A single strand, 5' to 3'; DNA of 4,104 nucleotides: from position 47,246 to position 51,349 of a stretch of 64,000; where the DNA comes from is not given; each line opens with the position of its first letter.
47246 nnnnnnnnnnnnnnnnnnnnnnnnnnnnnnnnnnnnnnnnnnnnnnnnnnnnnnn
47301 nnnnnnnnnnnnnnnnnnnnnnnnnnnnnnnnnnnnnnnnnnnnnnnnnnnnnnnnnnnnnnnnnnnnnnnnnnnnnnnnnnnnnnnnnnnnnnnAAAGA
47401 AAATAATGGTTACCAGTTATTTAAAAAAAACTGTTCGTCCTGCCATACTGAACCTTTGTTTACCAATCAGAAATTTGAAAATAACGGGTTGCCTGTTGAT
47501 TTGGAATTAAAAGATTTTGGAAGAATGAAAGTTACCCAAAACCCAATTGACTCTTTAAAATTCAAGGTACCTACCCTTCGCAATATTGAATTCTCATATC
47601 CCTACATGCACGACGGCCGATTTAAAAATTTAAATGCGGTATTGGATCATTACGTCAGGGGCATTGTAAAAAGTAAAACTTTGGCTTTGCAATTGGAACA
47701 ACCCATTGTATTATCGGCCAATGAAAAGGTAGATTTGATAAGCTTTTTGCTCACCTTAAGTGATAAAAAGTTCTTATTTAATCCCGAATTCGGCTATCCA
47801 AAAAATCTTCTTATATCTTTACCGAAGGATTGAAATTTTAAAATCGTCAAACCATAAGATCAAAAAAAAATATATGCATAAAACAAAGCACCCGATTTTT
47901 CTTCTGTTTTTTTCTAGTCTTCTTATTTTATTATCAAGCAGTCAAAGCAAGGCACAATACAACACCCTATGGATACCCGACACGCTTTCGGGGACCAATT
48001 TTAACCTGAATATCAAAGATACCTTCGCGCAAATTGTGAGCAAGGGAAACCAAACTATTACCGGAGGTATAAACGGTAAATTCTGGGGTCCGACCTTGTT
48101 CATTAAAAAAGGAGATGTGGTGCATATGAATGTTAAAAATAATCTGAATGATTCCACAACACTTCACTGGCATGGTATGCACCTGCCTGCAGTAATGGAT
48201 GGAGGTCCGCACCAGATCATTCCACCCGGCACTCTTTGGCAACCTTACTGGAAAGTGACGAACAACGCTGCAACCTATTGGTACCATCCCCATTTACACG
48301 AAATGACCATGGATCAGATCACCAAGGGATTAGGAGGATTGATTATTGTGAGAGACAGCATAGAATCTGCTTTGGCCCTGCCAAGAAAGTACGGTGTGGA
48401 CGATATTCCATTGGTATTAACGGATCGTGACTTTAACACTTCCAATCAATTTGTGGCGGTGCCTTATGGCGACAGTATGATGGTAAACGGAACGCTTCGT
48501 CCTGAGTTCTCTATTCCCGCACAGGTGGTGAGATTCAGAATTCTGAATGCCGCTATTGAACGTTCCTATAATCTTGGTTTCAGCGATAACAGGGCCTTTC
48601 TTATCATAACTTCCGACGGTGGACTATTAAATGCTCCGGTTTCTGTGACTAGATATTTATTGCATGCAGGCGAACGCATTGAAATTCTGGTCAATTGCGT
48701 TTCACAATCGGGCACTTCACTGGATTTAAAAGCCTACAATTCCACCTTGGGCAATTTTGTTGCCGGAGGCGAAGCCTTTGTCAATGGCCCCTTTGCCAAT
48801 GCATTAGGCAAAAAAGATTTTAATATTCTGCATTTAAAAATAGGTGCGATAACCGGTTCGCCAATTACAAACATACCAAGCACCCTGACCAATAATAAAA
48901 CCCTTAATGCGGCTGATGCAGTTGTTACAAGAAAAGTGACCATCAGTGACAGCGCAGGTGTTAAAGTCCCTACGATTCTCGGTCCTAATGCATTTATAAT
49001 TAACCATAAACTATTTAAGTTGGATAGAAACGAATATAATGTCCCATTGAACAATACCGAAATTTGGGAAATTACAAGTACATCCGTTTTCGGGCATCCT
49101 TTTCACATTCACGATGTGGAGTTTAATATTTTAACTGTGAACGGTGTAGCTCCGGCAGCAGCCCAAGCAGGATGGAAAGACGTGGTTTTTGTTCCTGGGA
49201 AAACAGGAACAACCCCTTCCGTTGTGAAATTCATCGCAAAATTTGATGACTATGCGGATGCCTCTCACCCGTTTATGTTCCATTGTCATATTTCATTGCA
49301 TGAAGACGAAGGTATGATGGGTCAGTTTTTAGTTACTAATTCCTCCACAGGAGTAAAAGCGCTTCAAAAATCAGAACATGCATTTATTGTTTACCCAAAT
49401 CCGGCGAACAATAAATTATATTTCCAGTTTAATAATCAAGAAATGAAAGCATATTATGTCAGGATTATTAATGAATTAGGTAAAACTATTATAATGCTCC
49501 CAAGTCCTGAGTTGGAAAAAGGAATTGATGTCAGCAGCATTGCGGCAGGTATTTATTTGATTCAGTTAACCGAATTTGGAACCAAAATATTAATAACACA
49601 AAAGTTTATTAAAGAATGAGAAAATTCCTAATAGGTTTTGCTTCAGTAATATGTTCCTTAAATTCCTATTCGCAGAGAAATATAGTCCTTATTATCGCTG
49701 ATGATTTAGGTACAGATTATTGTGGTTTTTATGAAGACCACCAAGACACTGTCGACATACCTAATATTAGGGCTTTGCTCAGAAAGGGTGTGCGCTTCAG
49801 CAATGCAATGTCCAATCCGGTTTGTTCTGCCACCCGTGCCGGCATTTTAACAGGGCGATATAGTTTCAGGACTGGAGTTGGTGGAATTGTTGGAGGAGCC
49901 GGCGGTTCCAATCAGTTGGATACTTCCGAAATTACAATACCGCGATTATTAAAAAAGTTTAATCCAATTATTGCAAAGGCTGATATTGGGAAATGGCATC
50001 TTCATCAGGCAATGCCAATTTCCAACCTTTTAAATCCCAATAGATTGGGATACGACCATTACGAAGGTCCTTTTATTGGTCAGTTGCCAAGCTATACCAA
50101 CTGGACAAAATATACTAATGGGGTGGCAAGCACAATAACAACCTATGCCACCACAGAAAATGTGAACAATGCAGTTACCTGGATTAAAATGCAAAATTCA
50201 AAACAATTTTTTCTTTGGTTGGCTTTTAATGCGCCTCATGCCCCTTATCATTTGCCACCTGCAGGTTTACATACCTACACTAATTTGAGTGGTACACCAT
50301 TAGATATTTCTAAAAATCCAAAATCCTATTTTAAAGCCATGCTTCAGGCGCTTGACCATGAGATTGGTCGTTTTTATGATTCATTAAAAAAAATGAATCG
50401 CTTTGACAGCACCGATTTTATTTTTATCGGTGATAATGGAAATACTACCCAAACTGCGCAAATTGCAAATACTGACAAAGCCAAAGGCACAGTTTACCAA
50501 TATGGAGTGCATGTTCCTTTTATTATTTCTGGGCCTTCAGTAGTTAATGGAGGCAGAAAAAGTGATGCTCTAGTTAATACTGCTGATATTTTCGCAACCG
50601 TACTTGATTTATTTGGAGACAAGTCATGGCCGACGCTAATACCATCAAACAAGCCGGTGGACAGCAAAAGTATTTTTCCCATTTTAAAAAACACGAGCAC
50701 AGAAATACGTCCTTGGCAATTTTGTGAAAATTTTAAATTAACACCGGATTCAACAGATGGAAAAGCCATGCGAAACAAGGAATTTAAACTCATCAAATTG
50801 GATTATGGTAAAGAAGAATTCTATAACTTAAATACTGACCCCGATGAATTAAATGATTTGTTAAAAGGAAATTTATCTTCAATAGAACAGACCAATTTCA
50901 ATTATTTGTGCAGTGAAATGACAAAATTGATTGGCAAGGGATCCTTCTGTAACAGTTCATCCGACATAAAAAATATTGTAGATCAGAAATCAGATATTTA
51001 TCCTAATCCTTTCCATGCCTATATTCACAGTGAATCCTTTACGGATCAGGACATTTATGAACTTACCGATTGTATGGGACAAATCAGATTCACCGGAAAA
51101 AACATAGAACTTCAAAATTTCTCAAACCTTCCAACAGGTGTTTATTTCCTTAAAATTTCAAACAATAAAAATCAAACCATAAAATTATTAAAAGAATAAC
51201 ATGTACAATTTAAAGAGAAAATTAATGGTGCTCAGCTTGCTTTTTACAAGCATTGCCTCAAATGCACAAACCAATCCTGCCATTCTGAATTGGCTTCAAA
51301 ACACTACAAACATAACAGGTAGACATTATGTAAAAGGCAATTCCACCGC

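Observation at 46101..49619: MbnP/MbnH-like pair plus a T9SS-exported multicopper oxidase downstream of ECF module 1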

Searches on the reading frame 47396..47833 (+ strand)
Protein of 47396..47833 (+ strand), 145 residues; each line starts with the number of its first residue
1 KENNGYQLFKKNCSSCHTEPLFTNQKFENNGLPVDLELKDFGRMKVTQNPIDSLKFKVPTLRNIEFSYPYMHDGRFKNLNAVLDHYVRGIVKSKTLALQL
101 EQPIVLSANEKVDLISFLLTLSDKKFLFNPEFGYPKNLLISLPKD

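Call 17: search_solved_structures(query=window:47396-47833:+, max_evalue=0.01, show_alignments=5)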
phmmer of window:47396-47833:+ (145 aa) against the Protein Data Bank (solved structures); distinct sequences matched with E-value up to 0.01: 26.
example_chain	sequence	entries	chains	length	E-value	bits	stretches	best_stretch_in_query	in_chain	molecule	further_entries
1iqc_A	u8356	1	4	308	4.6e-14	56.3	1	3-83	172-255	di-heme peroxidase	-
3o5c_A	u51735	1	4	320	8.8e-14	55.4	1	4-82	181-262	Cytochrome c551 peroxidase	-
6e1c_A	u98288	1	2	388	7.5e-13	52.4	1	40-135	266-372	Di-heme enzyme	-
9qdt_A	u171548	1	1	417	1.7e-11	48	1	2-84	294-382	Probable cytochrome c peroxidase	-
3rn0_A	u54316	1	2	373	4.4e-08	36.9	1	4-86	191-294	Methylamine utilization protein MauG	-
3rn1_A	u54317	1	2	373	1.3e-07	35.4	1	5-86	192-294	Methylamine utilization protein MauG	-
4y5r_A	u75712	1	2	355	2.2e-07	34.7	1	20-86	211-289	Methylamine utilization protein MauG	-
3orv_A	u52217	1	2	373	2.4e-07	34.6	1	20-85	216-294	Methylamine utilization protein mauG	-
3svw_A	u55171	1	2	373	2.4e-07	34.5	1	20-86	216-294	Methylamine utilization protein MauG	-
3l4m_A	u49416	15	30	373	2.5e-07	34.5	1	20-86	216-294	Methylamine utilization protein mauG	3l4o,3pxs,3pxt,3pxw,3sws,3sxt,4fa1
3sle_A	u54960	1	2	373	2.5e-07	34.5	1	20-86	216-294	Methylamine utilization protein MauG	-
4o1q_A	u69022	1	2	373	2.5e-07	34.5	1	20-86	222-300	Methylamine utilization protein MauG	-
4l1q_A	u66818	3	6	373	2.5e-07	34.5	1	20-86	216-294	Methylamine utilization protein MauG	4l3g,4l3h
3sjl_A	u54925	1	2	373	2.5e-07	34.5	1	20-86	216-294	Methylamine utilization protein mauG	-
3rlm_A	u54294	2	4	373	2.6e-07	34.4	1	20-86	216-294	Methylamine utilization protein MauG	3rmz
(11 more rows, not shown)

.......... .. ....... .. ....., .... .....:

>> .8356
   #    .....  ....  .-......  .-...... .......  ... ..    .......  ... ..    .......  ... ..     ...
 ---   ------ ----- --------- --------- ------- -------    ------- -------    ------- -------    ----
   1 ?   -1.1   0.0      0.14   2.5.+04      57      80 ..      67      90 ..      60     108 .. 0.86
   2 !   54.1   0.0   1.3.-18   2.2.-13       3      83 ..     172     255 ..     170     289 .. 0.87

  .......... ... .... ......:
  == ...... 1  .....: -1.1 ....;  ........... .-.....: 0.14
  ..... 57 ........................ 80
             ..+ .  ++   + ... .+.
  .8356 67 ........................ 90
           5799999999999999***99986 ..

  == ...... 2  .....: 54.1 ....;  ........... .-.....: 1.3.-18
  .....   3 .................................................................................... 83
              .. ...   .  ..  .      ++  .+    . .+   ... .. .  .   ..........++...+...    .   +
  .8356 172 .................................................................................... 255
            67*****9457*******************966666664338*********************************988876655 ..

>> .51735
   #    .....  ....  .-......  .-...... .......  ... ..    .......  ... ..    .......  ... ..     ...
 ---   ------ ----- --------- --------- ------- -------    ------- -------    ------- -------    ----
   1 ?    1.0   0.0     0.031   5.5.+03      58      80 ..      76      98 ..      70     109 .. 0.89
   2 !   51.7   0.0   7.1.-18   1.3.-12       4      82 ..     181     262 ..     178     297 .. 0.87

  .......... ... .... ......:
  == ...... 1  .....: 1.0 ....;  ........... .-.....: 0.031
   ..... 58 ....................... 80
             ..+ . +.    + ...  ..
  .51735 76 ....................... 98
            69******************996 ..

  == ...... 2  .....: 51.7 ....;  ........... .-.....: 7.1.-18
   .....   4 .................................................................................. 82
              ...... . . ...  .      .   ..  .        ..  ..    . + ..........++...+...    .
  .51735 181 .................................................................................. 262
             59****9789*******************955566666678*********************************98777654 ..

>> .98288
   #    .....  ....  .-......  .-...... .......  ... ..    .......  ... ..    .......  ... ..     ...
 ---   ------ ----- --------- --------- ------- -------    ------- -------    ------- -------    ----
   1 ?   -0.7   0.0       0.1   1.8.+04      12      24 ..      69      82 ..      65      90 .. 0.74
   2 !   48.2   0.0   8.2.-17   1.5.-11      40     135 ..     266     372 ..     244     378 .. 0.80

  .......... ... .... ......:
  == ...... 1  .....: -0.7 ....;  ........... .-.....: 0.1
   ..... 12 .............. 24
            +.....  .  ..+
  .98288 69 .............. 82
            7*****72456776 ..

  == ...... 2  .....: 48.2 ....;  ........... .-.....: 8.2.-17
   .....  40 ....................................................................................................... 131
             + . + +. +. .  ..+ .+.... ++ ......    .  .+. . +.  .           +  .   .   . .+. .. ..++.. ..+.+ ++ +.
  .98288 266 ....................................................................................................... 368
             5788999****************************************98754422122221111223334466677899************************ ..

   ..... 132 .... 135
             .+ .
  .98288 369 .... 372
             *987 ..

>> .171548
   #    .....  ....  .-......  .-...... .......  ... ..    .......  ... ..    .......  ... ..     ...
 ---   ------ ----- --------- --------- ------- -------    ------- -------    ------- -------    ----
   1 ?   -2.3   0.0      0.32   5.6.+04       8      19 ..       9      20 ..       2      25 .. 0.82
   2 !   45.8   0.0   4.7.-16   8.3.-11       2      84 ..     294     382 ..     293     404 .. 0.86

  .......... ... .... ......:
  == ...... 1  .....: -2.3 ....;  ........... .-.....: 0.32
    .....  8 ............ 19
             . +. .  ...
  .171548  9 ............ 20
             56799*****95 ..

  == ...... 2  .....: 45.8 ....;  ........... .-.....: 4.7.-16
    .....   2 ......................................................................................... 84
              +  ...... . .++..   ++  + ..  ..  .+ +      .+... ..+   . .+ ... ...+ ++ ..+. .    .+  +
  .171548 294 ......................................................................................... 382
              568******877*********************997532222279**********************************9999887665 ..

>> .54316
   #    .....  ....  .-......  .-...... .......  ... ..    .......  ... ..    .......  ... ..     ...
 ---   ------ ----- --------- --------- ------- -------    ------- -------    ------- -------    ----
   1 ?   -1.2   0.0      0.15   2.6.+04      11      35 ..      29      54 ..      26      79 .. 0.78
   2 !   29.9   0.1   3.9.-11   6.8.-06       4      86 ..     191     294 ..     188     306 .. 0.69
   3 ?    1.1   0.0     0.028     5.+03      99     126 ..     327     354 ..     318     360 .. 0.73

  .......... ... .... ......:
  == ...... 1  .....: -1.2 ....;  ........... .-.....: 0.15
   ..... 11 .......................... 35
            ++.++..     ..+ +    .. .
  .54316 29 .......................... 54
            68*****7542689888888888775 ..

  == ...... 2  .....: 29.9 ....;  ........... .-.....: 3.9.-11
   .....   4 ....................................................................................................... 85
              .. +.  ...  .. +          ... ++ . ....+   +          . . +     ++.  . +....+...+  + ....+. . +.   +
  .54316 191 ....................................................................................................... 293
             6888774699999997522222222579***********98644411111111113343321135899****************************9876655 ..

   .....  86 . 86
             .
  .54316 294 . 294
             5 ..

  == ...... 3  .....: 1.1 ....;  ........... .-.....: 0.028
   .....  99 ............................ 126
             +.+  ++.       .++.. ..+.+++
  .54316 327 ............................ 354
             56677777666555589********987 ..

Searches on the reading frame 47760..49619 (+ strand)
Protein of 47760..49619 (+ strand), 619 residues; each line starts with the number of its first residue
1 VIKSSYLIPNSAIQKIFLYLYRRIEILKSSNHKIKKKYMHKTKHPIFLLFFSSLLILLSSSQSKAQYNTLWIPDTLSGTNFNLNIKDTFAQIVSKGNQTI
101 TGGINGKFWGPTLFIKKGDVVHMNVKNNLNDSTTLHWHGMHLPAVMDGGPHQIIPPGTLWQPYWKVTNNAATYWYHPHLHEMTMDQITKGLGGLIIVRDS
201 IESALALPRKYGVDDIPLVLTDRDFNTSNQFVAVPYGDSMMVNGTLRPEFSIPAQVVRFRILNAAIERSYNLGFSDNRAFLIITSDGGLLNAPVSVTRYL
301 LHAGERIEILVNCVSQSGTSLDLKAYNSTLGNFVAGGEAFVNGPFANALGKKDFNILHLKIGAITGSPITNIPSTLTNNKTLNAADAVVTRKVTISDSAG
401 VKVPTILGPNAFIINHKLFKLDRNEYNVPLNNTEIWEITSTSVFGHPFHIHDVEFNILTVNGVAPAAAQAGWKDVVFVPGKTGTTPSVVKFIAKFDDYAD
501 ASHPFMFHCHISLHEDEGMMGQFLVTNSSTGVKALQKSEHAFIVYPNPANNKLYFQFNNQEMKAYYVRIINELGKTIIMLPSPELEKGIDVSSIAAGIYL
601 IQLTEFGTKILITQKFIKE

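Call 3: search_protein_families(library=pfam, proteins=[window:47760-49619:+], max_evalue=0.01)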
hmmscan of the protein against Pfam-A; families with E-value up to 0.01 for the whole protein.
window:47760-49619:+ (619 aa): 4 families
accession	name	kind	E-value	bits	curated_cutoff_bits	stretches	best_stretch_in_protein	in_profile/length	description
PF07732.21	Cu-oxidase_3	-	1.2e-29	103.3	21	1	98-200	14-117/119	Multicopper oxidase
PF07731.20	Cu-oxidase_2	-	2.8e-21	76.1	20.4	1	412-527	21-135/137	Multicopper oxidase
PF18962.6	Por_Secre_tail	-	1.1e-10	42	27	1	544-610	1-69/75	Secretion system C-terminal sorting domain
PF00394.28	Cu-oxidase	-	5e-06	27.2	21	1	236-315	35-123/157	Multicopper oxidase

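Call 4: search_protein_families(library=ncbifam, proteins=[window:47760-49619:+], max_evalue=0.01)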
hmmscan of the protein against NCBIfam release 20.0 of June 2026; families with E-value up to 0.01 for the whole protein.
window:47760-49619:+ (619 aa): 10 families
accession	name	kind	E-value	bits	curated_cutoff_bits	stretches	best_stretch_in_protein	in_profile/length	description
NF008205.1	PRK10965.1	equivalog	6.3e-112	375.1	525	2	51-327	15-300/529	multicopper oxidase CueO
NF008135.0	PRK10883.1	equivalog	7.5e-64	215.9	581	1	93-527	59-469/471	cell division protein FtsP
NF045554.1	AmiPhnlOxPhsA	equivalog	2.3e-34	118.9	950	3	124-229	106-209/581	O-aminophenol oxidase PhsA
TIGR01480.1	copper_res_A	subfamily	9.2e-26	90.4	478.95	1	73-211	40-174/593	copper resistance system multicopper oxidase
TIGR03389.1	laccase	equivalog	6.6e-14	51.6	558.9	1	81-209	6-132/539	laccase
TIGR03390.1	ascorbOXfungal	equivalog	1.3e-12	47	445.35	1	104-222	32-147/538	L-ascorbate oxidase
TIGR03388.1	ascorbase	equivalog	1.2e-11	44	614.8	1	81-222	4-141/542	L-ascorbate oxidase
TIGR04183.1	Por_Secre_tail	domain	3.2e-10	39.8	23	1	544-618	1-71/72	T9SS type A sorting domain-containing protein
NF038113.1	T9SSA_dep_M36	equivalog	2.7e-07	29.1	885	1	531-616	784-866/869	T9SS-dependent M36 family metallopeptidase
TIGR02376.1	Cu_nitrite_red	equivalog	3.1e-07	30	296.3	1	80-198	29-145/326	copper-containing nitrite reductase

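Call 66: find_homologous_proteins(query=window:47874-49619:+, max_evalue=0.001)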
Query window:47874-49619:+ (581 aa): 7643 proteins with E <= 0.001 among 8000 candidates; the best 120 are listed.
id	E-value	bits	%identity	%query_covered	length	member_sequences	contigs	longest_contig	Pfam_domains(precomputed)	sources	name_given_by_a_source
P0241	0.0e+0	1328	100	100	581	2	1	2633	PF07731.21,PF00394.29,PF18962.8,PF07732.22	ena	-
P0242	0.0e+0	1170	87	100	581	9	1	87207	PF07731.21,PF00394.29,PF18962.8,PF07732.22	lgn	-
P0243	0.0e+0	1146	85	100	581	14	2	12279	PF07731.21,PF00394.29,PF18962.8,PF07732.22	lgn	-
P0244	0.0e+0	1053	79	97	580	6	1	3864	PF07731.21,PF00394.29,PF18962.8,PF07732.22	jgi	jgi:bilirubin oxidase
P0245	0.0e+0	1046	76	100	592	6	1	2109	PF07731.21,PF18962.8,PF07732.22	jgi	-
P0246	0.0e+0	1042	79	95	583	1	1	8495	PF07731.21,PF18962.8,PF07732.22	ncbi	ncbi:MAG: multicopper oxidase domain-containing protein [Bacteroidia bacterium]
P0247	0.0e+0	1036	77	97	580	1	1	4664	PF07731.21,PF18962.8,PF07732.22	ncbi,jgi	jgi:blue copper oxidase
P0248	0.0e+0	1035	78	95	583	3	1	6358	PF07731.21,PF00394.29,PF18962.8,PF07732.22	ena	-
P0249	0.0e+0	1030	77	97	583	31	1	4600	PF07731.21,PF00394.29,PF18962.8,PF07732.22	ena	-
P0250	1.2e-297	1006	75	97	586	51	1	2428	PF07731.21,PF18962.8,PF07732.22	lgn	-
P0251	1.3e-297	1006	75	98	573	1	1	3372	PF07731.21,PF18962.8,PF07732.22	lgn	-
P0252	1.8e-297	1006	74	98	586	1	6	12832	PF07731.21,PF18962.8,PF07732.22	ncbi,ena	-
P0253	1.4e-296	1003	75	98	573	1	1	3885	PF07731.21,PF18962.8,PF07732.22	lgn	-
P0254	5.1e-295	998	75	97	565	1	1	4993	PF07731.21,PF18962.8,PF07732.22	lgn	-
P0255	1.2e-294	996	75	97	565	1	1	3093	PF07731.21,PF18962.8,PF07732.22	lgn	-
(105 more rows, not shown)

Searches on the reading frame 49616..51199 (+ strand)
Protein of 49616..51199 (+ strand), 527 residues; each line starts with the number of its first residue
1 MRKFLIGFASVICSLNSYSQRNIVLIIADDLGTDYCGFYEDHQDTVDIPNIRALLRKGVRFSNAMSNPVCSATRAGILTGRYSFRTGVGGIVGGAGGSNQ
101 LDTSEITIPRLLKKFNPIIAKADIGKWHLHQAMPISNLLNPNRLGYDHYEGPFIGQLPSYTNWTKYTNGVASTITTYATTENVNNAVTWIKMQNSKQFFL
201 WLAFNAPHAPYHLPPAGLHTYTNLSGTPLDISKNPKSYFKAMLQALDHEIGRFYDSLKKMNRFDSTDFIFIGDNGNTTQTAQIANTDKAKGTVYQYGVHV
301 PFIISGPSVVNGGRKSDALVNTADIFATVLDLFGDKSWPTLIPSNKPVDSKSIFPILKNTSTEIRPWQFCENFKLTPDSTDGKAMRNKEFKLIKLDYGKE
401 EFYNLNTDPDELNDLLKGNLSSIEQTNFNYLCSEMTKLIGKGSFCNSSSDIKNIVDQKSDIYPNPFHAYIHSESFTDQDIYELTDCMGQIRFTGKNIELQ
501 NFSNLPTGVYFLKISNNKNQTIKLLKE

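Call 3: search_protein_families(library=pfam, proteins=[window:49616-51199:+], max_evalue=0.01)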
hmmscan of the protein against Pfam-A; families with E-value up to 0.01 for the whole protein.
window:49616-51199:+ (527 aa): 4 families
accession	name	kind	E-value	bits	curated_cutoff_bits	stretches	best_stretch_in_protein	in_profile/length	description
PF00884.28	Sulfatase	-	1.4e-39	136.7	25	1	21-334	1-300/301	Sulfatase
PF16347.10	SGSH_C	-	5.9e-09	36.7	29.3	1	290-418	8-134/154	N-sulphoglucosamine sulphohydrolase, C-terminal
PF18962.6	Por_Secre_tail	-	5.8e-08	33.4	27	1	461-523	1-71/75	Secretion system C-terminal sorting domain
PF01663.27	Phosphodiest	-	2.5e-06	27.8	23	1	37-278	15-223/342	Type I phosphodiesterase / nucleotide pyrophosphatase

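Call 4: search_protein_families(library=ncbifam, proteins=[window:49616-51199:+], max_evalue=0.01)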
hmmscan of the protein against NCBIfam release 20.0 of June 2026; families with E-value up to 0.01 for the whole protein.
window:49616-51199:+ (527 aa): 6 families
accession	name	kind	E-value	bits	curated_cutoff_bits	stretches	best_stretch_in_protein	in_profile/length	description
NF010322.0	PRK13759.1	equivalog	6.8e-35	120.5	481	3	235-418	266-439/486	arylsulfatase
TIGR03417.1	chol_sulfatase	equivalog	6.5e-20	71.5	433.45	2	225-419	242-423/500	choline-sulfatase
NF045661.1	HdlasePehA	equivalog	1.2e-19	70.3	900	2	238-363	283-398/506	phosphoric/sulfuric ester hydrolase PehA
NF052527.1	Mn_arylsulf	exception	4.9e-19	68.6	850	2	241-418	269-434/479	manganese-dependent arylsulfatase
TIGR04183.1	Por_Secre_tail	domain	1.3e-09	37.9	23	1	461-526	1-71/72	T9SS type A sorting domain-containing protein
NF038282.1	LapC_YejM_PbgA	exception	0.00083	17.8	825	1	219-330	392-497/584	LPS biosynthesis-modulating metalloenzyme YejM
